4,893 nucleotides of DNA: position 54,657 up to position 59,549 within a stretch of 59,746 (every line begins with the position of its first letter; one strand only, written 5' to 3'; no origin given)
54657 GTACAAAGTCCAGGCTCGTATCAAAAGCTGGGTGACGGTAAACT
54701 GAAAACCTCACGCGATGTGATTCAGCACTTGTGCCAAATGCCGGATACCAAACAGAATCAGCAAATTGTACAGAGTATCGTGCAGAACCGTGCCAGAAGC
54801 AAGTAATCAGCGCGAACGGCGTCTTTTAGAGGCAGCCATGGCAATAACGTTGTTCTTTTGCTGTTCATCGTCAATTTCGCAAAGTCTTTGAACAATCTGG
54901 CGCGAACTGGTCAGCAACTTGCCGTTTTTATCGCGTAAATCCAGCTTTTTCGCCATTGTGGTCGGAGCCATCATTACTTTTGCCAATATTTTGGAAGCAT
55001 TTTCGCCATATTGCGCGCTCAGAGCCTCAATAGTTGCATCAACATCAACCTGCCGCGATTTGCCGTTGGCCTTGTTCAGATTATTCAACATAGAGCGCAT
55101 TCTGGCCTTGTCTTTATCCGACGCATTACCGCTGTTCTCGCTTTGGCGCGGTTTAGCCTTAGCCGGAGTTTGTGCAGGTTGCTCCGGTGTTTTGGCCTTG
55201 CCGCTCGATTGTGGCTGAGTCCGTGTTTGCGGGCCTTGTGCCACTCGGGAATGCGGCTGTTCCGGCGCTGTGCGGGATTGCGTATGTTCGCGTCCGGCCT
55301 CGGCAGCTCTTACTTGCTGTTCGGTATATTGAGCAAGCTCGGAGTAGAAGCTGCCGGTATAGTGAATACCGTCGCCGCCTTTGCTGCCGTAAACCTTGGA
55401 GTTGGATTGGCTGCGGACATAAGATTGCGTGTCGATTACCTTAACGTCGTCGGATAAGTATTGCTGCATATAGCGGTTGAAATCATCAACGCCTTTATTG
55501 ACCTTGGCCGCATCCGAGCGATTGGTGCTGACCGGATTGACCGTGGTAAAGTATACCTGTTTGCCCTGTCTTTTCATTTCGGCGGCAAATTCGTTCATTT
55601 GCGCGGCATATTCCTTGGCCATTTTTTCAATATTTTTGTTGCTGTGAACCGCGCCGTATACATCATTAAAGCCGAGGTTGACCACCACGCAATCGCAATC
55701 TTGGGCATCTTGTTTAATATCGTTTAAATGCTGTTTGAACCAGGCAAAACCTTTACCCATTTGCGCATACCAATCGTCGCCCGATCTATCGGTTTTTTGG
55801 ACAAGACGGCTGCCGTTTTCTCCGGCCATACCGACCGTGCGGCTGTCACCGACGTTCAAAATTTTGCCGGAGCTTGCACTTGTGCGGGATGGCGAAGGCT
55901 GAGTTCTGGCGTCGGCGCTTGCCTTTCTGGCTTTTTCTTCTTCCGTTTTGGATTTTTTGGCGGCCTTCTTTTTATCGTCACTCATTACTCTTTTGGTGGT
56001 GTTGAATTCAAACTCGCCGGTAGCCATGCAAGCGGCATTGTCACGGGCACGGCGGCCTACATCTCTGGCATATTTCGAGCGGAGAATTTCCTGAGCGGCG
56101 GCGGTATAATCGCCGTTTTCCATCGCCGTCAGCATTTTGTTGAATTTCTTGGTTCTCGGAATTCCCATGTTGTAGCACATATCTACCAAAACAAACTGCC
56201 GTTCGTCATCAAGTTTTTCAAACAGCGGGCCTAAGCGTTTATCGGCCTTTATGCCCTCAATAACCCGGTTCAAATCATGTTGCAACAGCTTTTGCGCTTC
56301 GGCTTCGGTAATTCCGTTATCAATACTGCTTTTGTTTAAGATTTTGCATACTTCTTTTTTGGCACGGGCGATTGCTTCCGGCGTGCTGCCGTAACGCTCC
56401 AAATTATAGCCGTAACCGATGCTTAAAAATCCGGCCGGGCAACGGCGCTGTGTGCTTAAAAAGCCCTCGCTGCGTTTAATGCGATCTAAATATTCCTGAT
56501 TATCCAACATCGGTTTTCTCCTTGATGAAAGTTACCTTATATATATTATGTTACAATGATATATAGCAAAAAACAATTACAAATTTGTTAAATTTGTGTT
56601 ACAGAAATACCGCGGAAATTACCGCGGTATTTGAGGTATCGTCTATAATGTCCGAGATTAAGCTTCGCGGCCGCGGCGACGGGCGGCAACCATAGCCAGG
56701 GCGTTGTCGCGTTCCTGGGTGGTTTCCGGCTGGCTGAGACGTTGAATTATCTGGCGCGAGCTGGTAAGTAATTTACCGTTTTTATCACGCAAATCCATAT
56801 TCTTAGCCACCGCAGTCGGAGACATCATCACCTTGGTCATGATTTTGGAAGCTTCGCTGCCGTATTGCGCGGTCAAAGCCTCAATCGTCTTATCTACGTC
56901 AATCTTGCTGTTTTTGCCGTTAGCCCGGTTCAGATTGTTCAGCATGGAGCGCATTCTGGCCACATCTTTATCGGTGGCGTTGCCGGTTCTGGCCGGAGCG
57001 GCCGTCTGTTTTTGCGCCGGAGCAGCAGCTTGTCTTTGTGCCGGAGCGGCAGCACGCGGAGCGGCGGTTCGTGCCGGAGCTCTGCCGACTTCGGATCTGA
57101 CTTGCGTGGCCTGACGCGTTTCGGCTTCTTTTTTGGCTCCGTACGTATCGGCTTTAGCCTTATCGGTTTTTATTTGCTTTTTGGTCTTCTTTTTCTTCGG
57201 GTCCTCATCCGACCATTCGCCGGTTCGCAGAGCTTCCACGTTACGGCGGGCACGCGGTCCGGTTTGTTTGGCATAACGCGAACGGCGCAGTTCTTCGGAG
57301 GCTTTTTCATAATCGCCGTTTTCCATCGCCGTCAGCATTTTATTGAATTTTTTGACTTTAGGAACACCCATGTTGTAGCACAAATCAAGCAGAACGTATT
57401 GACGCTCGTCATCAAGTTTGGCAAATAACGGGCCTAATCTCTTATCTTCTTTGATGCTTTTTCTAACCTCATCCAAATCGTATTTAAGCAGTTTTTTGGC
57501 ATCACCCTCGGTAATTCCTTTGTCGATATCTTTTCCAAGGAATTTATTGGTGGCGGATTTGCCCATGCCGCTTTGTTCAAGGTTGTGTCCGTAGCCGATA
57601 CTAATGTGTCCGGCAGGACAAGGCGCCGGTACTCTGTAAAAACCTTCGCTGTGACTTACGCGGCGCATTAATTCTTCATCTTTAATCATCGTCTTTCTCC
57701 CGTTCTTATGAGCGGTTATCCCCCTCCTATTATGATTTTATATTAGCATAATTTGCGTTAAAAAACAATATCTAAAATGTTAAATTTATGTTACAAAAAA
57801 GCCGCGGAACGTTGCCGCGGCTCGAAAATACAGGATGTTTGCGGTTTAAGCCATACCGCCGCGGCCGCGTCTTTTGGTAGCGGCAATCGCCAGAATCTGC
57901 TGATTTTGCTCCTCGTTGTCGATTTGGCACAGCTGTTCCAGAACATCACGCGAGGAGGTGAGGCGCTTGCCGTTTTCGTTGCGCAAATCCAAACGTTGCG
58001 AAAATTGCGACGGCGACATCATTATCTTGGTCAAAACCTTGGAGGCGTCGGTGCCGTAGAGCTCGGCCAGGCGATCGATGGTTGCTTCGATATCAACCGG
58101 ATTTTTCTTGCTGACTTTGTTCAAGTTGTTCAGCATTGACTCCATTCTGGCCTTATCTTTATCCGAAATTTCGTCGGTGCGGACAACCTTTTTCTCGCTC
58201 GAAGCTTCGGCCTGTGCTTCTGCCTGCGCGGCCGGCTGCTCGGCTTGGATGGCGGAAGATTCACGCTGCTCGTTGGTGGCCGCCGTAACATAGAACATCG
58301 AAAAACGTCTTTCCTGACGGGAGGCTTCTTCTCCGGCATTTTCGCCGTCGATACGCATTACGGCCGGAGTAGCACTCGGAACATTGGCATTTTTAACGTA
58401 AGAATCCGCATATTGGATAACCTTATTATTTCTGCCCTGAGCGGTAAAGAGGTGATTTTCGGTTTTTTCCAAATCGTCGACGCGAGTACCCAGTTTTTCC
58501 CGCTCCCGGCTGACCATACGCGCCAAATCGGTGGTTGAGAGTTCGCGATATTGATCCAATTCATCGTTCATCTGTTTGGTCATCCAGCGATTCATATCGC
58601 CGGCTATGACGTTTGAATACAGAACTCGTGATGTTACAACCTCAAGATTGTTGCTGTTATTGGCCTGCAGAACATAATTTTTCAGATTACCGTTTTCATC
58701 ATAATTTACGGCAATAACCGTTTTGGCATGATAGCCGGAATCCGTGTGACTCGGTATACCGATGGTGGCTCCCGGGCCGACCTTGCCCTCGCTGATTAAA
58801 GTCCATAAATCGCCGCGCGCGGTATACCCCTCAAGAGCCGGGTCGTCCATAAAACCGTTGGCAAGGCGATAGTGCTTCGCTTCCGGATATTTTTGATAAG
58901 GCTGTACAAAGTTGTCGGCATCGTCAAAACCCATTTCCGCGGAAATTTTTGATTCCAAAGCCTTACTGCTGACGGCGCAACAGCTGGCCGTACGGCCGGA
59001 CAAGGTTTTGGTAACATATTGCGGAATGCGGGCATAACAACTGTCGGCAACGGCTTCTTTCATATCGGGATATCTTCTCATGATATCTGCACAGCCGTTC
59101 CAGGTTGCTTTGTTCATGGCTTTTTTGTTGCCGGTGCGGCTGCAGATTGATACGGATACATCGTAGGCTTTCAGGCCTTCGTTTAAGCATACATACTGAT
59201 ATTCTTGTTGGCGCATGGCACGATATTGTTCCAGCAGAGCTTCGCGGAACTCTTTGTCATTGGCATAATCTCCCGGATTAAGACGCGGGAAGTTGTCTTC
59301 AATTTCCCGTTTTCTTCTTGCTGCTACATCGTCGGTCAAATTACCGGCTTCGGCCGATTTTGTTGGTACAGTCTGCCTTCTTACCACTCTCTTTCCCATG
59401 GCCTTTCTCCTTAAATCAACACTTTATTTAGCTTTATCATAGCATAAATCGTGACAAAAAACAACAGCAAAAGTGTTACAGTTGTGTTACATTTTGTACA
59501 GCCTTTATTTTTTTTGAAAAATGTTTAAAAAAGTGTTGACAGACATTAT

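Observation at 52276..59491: Four neighbouring proteins with unrelated enzymatic heads share one ~100-aa C-terminal module: candidate effector family with a common export/targeting domain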

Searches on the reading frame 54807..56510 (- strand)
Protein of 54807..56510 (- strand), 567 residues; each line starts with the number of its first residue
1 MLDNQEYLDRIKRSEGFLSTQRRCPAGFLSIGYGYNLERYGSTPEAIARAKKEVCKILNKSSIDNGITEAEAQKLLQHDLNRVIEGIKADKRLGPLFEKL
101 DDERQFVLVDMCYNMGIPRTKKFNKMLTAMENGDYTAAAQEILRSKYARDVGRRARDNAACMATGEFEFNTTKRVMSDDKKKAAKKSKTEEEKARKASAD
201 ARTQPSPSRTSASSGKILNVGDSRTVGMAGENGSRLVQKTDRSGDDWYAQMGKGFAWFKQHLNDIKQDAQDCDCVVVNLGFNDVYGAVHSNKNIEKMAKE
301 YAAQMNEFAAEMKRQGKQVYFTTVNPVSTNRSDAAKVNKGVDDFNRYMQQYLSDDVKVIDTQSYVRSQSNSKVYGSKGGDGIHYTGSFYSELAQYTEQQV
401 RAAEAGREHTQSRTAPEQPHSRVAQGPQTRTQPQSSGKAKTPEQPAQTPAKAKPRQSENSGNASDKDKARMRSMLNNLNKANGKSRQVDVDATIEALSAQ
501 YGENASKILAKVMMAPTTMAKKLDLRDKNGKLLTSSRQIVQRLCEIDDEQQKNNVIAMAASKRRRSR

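Call 4: search_protein_families(library=pfam, proteins=[window:54807-56510:-], max_evalue=0.1)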
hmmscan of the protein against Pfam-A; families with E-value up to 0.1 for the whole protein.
window:54807-56510:- (567 aa): 6 families
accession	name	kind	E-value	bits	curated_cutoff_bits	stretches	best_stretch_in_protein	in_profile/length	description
PF00959.24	Phage_lysozyme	-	5.4e-12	46.6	22.3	1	12-148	1-110/125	Phage lysozyme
PF00657.28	Lipase_GDSL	-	4.7e-11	43.7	23.6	1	223-394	31-206/208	GDSL-like Lipase/Acylhydrolase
PF13472.12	Lipase_GDSL_2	-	6.4e-08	33.7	32.9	1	220-386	2-173/178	GDSL-like Lipase/Acylhydrolase family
PF04311.20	DUF459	-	1.7e-06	28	27.2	1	255-398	45-196/197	Protein of unknown function (DUF459)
PF17182.10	OSK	-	8.4e-06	25.6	27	1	273-363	72-153/202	OSK domain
PF00690.31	Cation_ATPase_N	-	0.073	13.2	20.4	0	51-77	6-31/69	Cation transporter/ATPase, N-terminus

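Call 8: search_protein_families(library=phrogs, proteins=[window:54807-56510:-], max_evalue=0.01)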
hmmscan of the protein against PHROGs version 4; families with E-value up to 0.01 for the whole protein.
window:54807-56510:- (567 aa): 5 families
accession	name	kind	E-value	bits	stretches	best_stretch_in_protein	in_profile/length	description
phrog_7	-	lysis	1.4e-14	54.2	1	6-170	557-704/873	endolysin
phrog_33534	-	unknown function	1.3e-12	48.5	1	95-167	9-87/94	-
phrog_13211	-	tail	2.3e-12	46.8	1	57-156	780-877/887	baseplate hub subunit and tail lysozyme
phrog_15410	-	unknown function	5.6e-09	36.5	1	64-156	214-305/311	-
phrog_33083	-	lysis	0.0023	17.7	1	2-39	2-39/456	endolysin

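Call 9: search_protein_families(library=ncbifam, proteins=[window:54807-56510:-], max_evalue=0.01)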
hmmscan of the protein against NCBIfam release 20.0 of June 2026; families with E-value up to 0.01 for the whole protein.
window:54807-56510:- (567 aa): 1 family
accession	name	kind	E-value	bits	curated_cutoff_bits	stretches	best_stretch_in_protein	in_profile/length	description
NF058676.1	BaGTA_endo_BgtA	equivalog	6.8e-08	32.3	315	1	64-159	48-135/220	gene transfer agent endolysin BgtA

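Call 102: search_protein_families(library=padloc, proteins=[window:54807-56510:-], max_evalue=0.01)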
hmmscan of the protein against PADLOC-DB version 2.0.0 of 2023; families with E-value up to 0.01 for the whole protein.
window:54807-56510:- (567 aa): 0 families

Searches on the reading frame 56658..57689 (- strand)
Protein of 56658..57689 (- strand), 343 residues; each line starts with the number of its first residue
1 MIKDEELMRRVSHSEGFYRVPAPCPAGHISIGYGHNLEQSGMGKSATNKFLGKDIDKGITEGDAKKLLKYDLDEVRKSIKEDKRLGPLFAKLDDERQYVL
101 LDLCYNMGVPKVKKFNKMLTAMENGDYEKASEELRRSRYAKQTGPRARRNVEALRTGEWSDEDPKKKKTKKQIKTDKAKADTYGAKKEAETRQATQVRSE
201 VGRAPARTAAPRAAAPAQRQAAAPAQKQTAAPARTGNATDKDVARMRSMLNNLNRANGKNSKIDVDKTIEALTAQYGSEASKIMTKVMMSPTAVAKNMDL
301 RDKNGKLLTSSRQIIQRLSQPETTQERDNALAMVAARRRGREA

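Call 4: search_protein_families(library=pfam, proteins=[window:56658-57689:-], max_evalue=0.1)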
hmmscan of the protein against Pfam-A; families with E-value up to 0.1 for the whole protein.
window:56658-57689:- (343 aa): 1 family
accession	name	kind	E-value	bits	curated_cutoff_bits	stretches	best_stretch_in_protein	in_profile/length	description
PF00959.24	Phage_lysozyme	-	5.1e-15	56.3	22.3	1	13-150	2-123/125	Phage lysozyme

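Call 8: search_protein_families(library=phrogs, proteins=[window:56658-57689:-], max_evalue=0.01)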
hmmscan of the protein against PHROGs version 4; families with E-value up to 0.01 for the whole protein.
window:56658-57689:- (343 aa): 6 families
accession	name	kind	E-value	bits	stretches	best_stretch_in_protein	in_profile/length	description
phrog_7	-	lysis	1.9e-17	63.7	1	12-246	563-752/873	endolysin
phrog_33534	-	unknown function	9e-14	52.2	1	87-159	9-87/94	-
phrog_15410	-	unknown function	4.8e-11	43.3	1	26-150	192-307/311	-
phrog_13211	-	tail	1.2e-10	41.1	1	52-148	783-877/887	baseplate hub subunit and tail lysozyme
phrog_430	-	tail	3.2e-08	33.4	1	7-185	167-303/868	baseplate hub subunit and tail lysozyme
phrog_2083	-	head and packaging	1.5e-07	31.3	1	26-152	782-894/908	internal virion lysozyme motif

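Call 9: search_protein_families(library=ncbifam, proteins=[window:56658-57689:-], max_evalue=0.01)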
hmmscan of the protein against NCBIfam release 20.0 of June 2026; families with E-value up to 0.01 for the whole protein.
window:56658-57689:- (343 aa): 1 family
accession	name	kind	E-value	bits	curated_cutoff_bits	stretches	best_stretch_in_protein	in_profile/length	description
NF058676.1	BaGTA_endo_BgtA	equivalog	1e-07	31.7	315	1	26-140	27-126/220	gene transfer agent endolysin BgtA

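Call 102: search_protein_families(library=padloc, proteins=[window:56658-57689:-], max_evalue=0.01)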
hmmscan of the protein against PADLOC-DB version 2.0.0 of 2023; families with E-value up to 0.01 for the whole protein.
window:56658-57689:- (343 aa): 0 families

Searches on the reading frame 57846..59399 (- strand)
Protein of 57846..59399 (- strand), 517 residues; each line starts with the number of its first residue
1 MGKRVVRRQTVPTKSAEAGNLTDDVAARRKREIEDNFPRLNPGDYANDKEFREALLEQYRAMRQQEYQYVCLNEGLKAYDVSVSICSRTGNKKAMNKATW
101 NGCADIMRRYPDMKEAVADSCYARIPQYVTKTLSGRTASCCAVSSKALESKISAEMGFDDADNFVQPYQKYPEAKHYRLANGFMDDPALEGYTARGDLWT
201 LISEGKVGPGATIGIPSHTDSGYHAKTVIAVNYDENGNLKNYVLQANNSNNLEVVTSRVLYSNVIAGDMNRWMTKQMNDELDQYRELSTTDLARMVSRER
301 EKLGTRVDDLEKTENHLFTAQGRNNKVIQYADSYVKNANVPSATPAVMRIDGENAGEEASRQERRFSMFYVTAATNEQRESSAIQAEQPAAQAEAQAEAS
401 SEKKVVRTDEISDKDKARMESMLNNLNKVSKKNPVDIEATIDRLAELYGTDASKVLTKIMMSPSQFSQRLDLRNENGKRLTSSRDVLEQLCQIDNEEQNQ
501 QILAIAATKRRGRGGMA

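Call 4: search_protein_families(library=pfam, proteins=[window:57846-59399:-], max_evalue=0.1)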
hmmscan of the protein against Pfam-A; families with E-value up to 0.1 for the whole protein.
window:57846-59399:- (517 aa): 1 family
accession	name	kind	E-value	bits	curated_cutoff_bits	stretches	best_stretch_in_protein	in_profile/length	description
PF19305.4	MmgE_PrpD_C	-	0.043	14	32.1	1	344-420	36-111/173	MmgE/PrpD C-terminal domain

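Call 8: search_protein_families(library=phrogs, proteins=[window:57846-59399:-], max_evalue=0.01)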
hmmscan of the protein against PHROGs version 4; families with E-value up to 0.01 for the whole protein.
window:57846-59399:- (517 aa): 1 family
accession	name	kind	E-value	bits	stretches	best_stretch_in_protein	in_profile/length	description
phrog_21443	-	unknown function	0.002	19.4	0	286-340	56-110/149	-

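Call 9: search_protein_families(library=ncbifam, proteins=[window:57846-59399:-], max_evalue=0.01)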
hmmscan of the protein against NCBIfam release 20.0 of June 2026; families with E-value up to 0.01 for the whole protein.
window:57846-59399:- (517 aa): 0 families

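Call 35: find_encoding_contigs(protein=window:57846-59399:-, flank=10000)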
Protein window:57846-59399:- (517 aa): no gene with exactly this product is on record in the collection.

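Call 102: search_protein_families(library=padloc, proteins=[window:57846-59399:-], max_evalue=0.01)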
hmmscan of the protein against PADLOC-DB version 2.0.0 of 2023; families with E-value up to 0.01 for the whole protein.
window:57846-59399:- (517 aa): 0 families
